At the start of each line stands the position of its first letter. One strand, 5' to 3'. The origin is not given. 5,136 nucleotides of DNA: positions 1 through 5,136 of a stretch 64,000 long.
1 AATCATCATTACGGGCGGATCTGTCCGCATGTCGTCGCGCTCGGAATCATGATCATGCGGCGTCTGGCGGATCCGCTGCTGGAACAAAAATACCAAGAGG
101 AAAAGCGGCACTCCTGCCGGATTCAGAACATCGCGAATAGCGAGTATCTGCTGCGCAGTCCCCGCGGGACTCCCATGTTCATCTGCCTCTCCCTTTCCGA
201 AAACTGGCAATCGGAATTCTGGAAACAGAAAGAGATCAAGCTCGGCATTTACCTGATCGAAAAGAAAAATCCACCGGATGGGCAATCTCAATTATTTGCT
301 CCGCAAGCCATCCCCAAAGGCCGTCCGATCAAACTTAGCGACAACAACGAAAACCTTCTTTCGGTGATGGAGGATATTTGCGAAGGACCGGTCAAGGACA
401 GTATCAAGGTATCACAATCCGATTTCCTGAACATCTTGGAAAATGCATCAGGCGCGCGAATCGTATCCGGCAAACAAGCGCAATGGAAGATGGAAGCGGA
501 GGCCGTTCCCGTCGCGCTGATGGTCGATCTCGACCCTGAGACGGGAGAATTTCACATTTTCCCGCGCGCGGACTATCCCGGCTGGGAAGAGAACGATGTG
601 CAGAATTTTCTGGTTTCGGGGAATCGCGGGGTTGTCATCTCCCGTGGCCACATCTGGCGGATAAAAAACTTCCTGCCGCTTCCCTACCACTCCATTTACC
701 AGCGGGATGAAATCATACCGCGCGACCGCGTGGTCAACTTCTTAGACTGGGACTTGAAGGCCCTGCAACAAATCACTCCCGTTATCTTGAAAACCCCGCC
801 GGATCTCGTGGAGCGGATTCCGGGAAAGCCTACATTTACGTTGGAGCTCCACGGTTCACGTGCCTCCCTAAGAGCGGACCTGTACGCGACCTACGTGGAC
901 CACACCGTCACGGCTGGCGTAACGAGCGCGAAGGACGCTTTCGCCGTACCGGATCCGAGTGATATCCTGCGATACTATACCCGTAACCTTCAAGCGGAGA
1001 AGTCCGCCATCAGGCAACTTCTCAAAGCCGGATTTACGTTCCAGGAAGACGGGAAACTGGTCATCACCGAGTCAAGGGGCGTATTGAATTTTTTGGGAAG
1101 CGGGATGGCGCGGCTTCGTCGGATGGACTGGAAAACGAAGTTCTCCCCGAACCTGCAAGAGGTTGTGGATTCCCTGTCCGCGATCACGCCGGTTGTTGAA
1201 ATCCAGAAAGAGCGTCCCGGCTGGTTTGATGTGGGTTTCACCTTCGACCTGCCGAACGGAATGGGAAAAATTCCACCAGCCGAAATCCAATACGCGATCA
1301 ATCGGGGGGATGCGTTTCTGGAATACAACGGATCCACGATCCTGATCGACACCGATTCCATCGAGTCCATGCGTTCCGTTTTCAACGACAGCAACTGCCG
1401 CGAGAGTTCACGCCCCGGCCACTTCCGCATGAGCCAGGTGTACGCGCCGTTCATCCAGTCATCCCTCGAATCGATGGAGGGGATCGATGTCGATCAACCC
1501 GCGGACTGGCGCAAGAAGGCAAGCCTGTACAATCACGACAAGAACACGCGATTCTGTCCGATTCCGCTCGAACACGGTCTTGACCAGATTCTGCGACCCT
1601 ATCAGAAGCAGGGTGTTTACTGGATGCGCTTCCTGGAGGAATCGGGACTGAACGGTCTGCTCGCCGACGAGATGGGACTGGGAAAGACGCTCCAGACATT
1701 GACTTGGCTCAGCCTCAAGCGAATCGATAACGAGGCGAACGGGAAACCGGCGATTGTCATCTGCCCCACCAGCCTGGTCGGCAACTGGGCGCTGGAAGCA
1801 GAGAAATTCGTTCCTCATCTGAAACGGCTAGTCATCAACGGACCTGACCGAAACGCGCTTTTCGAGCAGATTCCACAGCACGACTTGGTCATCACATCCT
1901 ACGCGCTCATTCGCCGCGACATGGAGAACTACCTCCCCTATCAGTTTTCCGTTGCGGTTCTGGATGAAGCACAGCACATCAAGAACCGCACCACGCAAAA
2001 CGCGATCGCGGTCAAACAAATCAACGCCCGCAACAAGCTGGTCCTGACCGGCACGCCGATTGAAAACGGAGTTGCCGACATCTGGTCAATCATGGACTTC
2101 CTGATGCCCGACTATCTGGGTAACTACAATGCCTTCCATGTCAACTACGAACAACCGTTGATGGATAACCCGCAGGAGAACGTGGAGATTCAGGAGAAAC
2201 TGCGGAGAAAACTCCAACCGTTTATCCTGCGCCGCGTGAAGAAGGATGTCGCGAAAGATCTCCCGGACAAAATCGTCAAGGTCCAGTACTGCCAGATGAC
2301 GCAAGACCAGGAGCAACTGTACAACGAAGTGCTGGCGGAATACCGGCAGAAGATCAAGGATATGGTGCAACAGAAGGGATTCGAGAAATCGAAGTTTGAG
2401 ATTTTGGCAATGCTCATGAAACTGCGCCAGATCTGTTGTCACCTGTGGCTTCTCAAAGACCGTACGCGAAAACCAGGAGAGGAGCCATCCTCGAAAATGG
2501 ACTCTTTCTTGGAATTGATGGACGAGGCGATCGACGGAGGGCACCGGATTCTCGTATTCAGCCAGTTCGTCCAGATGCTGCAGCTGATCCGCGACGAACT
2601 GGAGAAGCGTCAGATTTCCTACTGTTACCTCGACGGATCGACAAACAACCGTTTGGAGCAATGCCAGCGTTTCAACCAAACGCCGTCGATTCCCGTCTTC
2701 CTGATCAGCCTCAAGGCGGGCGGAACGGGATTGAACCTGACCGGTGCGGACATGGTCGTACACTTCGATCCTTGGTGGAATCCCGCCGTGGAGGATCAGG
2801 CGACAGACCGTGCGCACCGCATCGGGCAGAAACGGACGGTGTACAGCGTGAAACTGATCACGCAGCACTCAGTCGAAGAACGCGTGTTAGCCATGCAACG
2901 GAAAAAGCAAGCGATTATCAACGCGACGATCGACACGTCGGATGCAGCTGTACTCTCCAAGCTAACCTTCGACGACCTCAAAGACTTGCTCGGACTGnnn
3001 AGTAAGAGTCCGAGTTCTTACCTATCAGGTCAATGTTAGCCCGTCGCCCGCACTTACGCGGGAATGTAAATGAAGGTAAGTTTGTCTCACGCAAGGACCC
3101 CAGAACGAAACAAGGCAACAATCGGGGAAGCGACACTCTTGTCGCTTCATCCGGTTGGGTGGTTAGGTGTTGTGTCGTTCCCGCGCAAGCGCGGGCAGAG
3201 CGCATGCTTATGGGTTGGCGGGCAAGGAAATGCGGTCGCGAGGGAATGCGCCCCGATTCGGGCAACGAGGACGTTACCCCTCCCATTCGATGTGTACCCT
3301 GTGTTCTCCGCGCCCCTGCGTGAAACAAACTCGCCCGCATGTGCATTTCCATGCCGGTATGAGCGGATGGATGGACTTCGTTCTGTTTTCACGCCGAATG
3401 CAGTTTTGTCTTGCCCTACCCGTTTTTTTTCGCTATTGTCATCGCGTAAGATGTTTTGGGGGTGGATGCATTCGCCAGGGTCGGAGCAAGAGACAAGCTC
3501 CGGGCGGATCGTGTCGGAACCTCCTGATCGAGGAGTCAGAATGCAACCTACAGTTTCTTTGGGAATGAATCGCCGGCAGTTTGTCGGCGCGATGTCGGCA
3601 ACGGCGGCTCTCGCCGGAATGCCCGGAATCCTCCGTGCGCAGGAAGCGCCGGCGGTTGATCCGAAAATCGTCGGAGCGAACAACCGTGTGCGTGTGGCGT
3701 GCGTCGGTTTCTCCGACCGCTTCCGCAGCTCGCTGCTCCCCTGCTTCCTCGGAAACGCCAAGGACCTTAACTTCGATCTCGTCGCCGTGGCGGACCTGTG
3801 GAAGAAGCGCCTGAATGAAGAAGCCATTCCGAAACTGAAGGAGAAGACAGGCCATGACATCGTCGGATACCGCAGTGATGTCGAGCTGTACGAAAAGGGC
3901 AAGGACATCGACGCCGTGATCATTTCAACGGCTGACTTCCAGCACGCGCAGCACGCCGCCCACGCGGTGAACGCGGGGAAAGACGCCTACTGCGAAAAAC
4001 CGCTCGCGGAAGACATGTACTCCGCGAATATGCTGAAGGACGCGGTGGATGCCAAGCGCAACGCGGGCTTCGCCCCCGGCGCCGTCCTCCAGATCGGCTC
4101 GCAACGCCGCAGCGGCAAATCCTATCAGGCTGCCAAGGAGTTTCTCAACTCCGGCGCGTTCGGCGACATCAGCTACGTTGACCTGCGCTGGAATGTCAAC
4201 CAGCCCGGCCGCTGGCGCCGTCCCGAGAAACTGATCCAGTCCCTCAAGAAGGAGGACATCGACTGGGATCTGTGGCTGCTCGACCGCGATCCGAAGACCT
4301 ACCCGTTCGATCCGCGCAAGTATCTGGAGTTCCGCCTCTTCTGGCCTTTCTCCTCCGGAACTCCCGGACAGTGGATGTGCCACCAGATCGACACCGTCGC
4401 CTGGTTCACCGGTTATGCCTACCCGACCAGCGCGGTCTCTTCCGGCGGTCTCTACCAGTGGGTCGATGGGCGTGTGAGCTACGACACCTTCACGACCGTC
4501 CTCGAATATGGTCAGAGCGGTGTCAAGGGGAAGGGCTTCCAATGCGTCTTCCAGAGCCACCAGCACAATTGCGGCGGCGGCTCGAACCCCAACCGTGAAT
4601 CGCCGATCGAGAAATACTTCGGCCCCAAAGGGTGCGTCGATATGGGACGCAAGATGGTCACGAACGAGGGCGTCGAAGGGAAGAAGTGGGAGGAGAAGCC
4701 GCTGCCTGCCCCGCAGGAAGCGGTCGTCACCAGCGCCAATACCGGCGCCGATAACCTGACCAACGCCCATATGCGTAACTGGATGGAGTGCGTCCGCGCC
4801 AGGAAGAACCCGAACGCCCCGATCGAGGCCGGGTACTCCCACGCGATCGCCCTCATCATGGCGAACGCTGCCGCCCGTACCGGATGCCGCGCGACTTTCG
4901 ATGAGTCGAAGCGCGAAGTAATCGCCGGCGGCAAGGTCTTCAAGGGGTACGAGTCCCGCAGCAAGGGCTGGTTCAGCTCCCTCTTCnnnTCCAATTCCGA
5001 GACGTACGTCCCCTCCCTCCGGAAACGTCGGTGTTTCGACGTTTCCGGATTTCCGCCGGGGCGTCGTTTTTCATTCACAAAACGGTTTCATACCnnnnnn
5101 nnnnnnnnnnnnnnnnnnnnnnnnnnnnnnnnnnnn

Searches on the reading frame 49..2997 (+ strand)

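Call 63: search_protein_families(library=pfam, proteins=[window:49-2997:+], max_evalue=0.0001)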
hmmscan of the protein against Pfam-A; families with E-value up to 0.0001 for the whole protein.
window:49-2997:+ (983 aa): 3 families
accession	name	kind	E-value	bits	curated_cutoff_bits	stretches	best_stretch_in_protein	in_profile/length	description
PF00176.29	SNF2-rel_dom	-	1.4e-71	241.4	24.9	1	518-799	1-288/290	SNF2-related domain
PF00271.37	Helicase_C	-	2e-22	80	23.5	1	818-926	4-110/110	Helicase conserved C-terminal domain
PF00270.35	DEAD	-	7.3e-07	29.5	26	1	533-673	14-162/167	DEAD/DEAH box helicase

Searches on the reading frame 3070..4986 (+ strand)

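Call 63: search_protein_families(library=pfam, proteins=[window:3070-4986:+], max_evalue=0.0001)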
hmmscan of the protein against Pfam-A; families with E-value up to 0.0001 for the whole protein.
window:3070-4986:+ (639 aa): 4 families
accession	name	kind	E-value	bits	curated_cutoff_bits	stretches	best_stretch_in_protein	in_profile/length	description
PF01408.29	GFO_IDH_MocA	-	7.9e-10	39.9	24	1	208-330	2-113/120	Oxidoreductase family, NAD-binding Rossmann fold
PF02894.22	GFO_IDH_MocA_C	-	4.2e-07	30.4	22.9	0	412-604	22-212/218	Oxidoreductase family, C-terminal alpha/beta domain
PF22725.1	GFO_IDH_MocA_C3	-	1.6e-05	25.3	27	0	352-384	1-37/124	GFO/IDH/MocA C-terminal domain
PF19051.5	GFO_IDH_MocA_C2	-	3.6e-05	23.8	23.3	0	382-448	37-102/254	Oxidoreductase family, C-terminal alpha/beta domain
